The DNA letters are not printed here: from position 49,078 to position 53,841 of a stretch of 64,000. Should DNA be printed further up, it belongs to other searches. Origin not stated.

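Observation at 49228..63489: Tandem giant genes encoding multi-catalytic extracellular carbohydrate-active megaproteins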

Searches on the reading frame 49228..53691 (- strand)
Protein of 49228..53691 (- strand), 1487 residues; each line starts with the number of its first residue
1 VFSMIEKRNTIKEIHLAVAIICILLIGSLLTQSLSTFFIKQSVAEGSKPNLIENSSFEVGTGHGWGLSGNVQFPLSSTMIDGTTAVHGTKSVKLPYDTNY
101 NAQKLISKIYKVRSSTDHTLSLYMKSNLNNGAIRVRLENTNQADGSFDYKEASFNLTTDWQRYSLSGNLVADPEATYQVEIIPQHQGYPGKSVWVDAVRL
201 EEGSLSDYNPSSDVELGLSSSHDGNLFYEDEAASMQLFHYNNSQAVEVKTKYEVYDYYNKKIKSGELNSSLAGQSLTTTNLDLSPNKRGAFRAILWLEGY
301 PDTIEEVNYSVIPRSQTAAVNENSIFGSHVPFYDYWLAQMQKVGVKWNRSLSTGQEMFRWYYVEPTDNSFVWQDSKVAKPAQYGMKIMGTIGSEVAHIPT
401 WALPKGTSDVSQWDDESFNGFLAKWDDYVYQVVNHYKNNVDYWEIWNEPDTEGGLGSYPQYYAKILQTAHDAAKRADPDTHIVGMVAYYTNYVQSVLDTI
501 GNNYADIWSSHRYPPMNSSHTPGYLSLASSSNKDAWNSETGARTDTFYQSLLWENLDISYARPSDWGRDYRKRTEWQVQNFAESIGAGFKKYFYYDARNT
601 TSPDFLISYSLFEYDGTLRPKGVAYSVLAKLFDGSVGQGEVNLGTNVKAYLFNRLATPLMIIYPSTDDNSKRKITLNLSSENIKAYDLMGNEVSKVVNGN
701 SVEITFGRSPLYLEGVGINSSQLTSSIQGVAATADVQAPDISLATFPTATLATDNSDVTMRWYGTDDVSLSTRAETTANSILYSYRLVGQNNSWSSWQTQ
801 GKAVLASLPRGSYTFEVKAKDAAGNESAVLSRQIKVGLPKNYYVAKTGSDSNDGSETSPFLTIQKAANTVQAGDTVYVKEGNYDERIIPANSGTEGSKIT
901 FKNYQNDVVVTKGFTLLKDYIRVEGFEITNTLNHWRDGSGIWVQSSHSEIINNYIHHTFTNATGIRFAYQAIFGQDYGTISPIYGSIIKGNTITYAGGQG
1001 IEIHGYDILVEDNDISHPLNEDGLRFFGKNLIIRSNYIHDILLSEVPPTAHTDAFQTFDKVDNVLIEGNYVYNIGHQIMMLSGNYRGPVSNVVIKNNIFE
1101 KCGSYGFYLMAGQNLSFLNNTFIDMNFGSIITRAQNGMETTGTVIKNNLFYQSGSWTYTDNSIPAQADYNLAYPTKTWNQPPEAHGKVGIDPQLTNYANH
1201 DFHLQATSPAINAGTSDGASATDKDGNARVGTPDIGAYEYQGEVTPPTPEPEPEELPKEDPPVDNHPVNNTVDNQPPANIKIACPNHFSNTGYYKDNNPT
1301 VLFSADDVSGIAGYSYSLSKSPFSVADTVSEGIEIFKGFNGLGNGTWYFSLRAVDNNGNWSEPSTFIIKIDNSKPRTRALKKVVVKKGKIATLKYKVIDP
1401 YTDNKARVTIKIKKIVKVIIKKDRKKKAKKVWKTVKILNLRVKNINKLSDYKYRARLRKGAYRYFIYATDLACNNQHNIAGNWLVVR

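Call 5: search_protein_families(library=pfam, proteins=[window:49228-53691:-], max_evalue=0.01)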
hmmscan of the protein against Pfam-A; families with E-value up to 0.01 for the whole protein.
window:49228-53691:- (1487 aa): 6 families
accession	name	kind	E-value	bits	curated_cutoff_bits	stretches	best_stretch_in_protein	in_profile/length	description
PF13229.12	Beta_helix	-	1.5e-17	64.1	25.9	1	987-1143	12-151/158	Right handed beta helix region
PF07495.19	Y_Y_Y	-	1.1e-11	44.8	26.6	1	777-829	4-56/65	Y_Y_Y domain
PF07602.17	DUF1565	-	3e-11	43.6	20.3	2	915-1011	100-187/257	Protein of unknown function (DUF1565)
PF22842.2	Pel9A-like_beta_helix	-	7.9e-07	28.8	25.2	1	839-891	8-57/370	Pel9A-like, right handed beta helix region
PF19077.6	Big_13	-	5.6e-05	24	27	0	804-829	68-93/102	Bacterial Ig-like domain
PF00331.26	Glyco_hydro_10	-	0.00078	19.2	22.1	1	355-482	42-167/311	Glycosyl hydrolase family 10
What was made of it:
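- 51175..51450 (-): Y_Y_Y Ig-like domain. Pfam Y_Y_Y, 44.8 bits (call 5).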

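Call 16: search_protein_families(library=ncbifam, proteins=[window:49228-53691:-], max_evalue=0.01)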
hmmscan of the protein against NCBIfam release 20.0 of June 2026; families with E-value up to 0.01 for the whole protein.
window:49228-53691:- (1487 aa): 7 families
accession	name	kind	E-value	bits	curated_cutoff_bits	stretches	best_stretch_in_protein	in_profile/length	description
NF041903.1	exo-PATE_PelX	equivalog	3.4e-13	48.8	1490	1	816-975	366-514/734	pectate disaccharide-lyase PelX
NF041518.1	choice_anch_Q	domain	3.1e-12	46.5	25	1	1200-1241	15-58/58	choice-of-anchor Q domain-containing protein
NF041899.1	pec_ly_PelN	equivalog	2.8e-09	36.3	740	1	836-957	22-172/437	pectate lyase PelN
NF047854.1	LIC10774_subfam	equivalog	2.2e-08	33.4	380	1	831-887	51-107/358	LIC10774/LIC10365 family surface protein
NF047446.1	barrel_OmpL47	domain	2.3e-05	24.8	40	1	1295-1370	2-68/68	OmpL47-type beta-barrel domain-containing protein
NF048003.1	GTA_spike_fiber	domain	6.5e-05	23.5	36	1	45-205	3-166/182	phage head spike fiber domain-containing protein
NF033510.3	Ca_tandemer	repeat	0.0021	18.4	50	1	732-827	4-96/96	Ca2+-stabilized repeat-containing adhesin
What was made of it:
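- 49573..49965 (-): Pro/Thr/Glu linker plus an Ig-like domain. NCBIfam OmpL47-type at E 2.3e-5 (call 16).
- On Choice-of-anchor Q domain (NF041518): Cut-off 25 (call 16).
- The cassettes end in NCBIfam's 'choice-of-anchor Q' domain (call 16).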

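Call 27: find_encoding_contigs(protein=window:49228-53691:-, flank=10000, max_places=5)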
Protein window:49228-53691:- (1487 aa): no gene with exactly this product is on record in the collection.

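Call 44: find_homologous_proteins(query=window:49228-53691:-, max_evalue=0.00001)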
Query window:49228-53691:- (1487 aa): 27 proteins with E <= 0.00001 among 8000 candidates.
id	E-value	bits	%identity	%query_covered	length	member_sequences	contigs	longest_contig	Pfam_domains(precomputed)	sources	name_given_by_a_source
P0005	0.0e+0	3425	100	100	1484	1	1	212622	PF07495.20,PF13229.13,PF07602.18,PF22842.4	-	-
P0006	2.3e-244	832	46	60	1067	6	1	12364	PF07495.20,PF00331.27,PF17957.8,PF09136.17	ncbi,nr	ncbi:MAG: endo-1,4-beta-xylanase [Deltaproteobacteria bacterium]|nr:endo-1,4-beta-xylanase [Deltapro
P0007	3.1e-223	762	45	54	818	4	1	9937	PF07495.20,PF00331.27,PF02018.24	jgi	-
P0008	9.6e-215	734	49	28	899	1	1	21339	PF07495.20,PF02018.24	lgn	-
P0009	1.7e-212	727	46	53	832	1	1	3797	PF07495.20,PF02018.24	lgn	-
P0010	1.0e-211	724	44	58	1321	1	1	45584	PF07495.20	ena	-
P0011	3.8e-178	613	42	53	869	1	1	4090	PF02018.24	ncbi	-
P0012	1.8e-163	564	40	54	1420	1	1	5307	PF07495.20,PF00404.25,PF17957.8,PF13385.14,PF18998.7,PF19077.7,PF16656.12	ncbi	-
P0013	1.6e-136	475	37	53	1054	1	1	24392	PF07495.20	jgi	jgi:hypothetical protein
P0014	4.7e-135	470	36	54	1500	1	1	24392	PF07495.20,PF22352.3,PF17963.8,PF18957.7,PF00028.24,PF05345.19,PF19077.7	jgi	jgi:hypothetical protein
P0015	5.1e-132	460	36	53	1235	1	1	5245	PF07495.20,PF17963.8,PF18957.7,PF00028.24,PF05345.19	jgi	jgi:hypothetical protein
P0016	3.8e-120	421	34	54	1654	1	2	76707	PF13385.14,PF01471.24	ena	-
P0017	3.3e-91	325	33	27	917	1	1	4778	PF02018.24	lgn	-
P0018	2.1e-43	166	27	45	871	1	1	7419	PF02018.24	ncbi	-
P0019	3.2e-34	136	24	45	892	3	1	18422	-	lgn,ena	-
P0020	1.7e-27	114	24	46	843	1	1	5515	PF00331.27,PF01229.23,PF02018.24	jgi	jgi:hypothetical protein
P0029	3.4e-8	50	25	21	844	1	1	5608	PF11790.15,PF01229.23,PF07745.20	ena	-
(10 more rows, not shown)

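Call 45: find_encoding_contigs(protein=P0005, flank=10000, max_places=3)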
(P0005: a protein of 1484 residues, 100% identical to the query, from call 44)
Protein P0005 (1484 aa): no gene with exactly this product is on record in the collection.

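Call 72: find_encoding_contigs(protein=P0013, flank=10000, max_places=2)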
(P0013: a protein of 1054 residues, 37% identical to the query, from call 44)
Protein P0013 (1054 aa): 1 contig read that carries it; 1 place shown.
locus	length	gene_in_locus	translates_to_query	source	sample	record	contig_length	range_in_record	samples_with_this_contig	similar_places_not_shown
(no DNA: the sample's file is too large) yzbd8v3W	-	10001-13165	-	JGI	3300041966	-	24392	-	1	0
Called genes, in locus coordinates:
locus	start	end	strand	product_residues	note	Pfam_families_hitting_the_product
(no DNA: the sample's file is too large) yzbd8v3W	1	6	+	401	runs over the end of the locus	PF01943:Polysacc_synt, PF13440:Polysacc_synt_3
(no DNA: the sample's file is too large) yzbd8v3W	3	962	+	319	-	PF02353:CMAS (weak), PF13489:Methyltransf_23, PF13847:Methyltransf_31, PF08003:Methyltransf_9 (weak), PF08241:Methyltransf_11, PF08242:Methyltransf_12, PF13649:Methyltransf_25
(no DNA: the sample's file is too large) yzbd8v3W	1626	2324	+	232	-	PF13692:Glyco_trans_1_4 (weak), PF00534:Glycos_transf_1 (weak)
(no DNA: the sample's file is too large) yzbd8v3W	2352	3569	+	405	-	PF00534:Glycos_transf_1, PF13692:Glyco_trans_1_4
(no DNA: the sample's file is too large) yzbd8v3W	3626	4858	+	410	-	PF00534:Glycos_transf_1, PF13692:Glyco_trans_1_4, PF13524:Glyco_trans_1_2 (weak)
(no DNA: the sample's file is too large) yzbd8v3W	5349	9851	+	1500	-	PF07495:Y_Y_Y (faint), PF17963:Big_9 (faint), PF19077:Big_13 (faint), PF00028:Cadherin (faint), PF22352:K319L-like_PKD (faint), PF05345:He_PIG, PF18957:RibLong (faint), PF05345:He_PIG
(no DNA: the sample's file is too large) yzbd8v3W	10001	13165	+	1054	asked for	PF07495:Y_Y_Y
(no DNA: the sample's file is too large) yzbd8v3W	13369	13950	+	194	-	?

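Call 73: find_encoding_contigs(protein=P0010, flank=10000, max_places=2)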
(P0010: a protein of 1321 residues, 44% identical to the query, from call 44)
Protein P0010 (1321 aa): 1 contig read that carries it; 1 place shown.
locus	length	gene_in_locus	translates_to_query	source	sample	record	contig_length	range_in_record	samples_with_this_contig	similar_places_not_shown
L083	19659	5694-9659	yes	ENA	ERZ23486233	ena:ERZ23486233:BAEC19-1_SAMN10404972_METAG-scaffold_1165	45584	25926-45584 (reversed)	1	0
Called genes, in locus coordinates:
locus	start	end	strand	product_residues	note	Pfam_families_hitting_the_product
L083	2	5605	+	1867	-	?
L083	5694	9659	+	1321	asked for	PF07495:Y_Y_Y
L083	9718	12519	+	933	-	PF07602:DUF1565 (weak), PF22842:Pel9A-like_beta_helix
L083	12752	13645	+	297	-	PF00892:EamA, PF05653:Mg_trans_NIPA (weak)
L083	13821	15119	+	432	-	PF05697:Trigger_N, PF00254:FKBP_C, PF05698:Trigger_C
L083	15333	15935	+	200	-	PF00574:CLP_protease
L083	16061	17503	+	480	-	PF01523:PmbA_TldD_1st, PF19290:PmbA_TldD_2nd (weak), PF19289:PmbA_TldD_3rd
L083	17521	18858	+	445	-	PF01523:PmbA_TldD_1st, PF19290:PmbA_TldD_2nd (weak), PF19289:PmbA_TldD_3rd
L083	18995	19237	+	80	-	-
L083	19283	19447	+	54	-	-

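Call 75: search_protein_families(library=pfam, proteins=[L083:2-5605:+, L083:5694-9659:+, L083:9718-12519:+], max_evalue=0.001)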
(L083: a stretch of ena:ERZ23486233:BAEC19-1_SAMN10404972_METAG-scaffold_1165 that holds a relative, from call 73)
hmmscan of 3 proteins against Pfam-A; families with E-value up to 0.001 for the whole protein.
L083:2-5605:+ (1867 aa): 3 families
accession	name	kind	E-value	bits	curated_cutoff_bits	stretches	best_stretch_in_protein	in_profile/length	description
PF02369.22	Big_1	-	6e-22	78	34.9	2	1413-1491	17-92/93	Bacterial Ig-like domain (group 1)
PF17957.7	Big_7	-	2.9e-21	76.3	24.1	1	1302-1369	1-70/70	Bacterial Ig domain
PF01522.26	Polysacc_deac_1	-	7.2e-12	45.8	23.1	1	1088-1173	5-90/124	Polysaccharide deacetylase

L083:5694-9659:+ (1321 aa): 3 families
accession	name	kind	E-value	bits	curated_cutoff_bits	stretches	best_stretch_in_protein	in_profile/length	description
PF07495.19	Y_Y_Y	-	2.5e-09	37.3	26.6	1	985-1046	2-64/65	Y_Y_Y domain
PF19077.6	Big_13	-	0.00018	22.4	27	1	1010-1046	64-100/102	Bacterial Ig-like domain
PF02018.23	CBM_4_9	-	0.00025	21.9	25.9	1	257-377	2-114/136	Carbohydrate binding domain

L083:9718-12519:+ (933 aa): 2 families
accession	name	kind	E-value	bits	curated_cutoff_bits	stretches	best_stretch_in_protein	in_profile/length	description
PF13229.12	Beta_helix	-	7.9e-10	39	25.9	1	313-490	3-149/158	Right handed beta helix region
PF07602.17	DUF1565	-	8.3e-06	25.7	20.3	1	130-368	2-231/257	Protein of unknown function (DUF1565)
